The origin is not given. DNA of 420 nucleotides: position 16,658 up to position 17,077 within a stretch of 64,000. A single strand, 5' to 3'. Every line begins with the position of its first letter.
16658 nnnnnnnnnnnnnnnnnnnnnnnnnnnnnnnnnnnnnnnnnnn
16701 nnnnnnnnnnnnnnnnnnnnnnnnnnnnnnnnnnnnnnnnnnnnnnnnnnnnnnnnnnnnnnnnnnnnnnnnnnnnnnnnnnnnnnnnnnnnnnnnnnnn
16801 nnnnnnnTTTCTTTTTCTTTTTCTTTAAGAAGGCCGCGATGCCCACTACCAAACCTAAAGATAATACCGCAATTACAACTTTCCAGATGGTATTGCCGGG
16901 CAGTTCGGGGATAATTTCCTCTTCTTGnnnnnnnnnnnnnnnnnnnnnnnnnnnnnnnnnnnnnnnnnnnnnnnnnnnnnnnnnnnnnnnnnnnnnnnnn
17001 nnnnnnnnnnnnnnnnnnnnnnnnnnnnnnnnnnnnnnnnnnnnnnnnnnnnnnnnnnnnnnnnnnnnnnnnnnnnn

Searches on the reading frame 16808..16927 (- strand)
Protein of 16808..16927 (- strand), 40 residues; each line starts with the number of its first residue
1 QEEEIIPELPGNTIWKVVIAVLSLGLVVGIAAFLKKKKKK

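Call 47: search_protein_families(library=ncbifam, proteins=[window:16808-16927:-], max_evalue=10)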
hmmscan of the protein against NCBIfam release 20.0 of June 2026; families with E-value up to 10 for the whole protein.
seq(40 aa): 4 families
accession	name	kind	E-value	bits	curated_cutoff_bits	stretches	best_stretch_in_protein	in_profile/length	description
TIGR03024.1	arch_PEF_CTERM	domain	0.007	16.6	23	1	6-38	1-25/25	PEF-CTERM sorting domain-containing protein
TIGR01167.1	LPXTG_anchor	domain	0.051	14.3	15.9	1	18-40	12-34/34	LPXTG cell wall anchor domain-containing protein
TIGR04155.1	cyano_PEP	subfamily_domain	0.092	12.5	21.6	1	25-40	11-26/27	PEP-CTERM sorting domain-containing protein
NF033073.1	LPXTG_double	subfamily_domain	0.13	12.3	48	1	11-40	37-66/66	doubled motif LPXTG anchor domain-containing protein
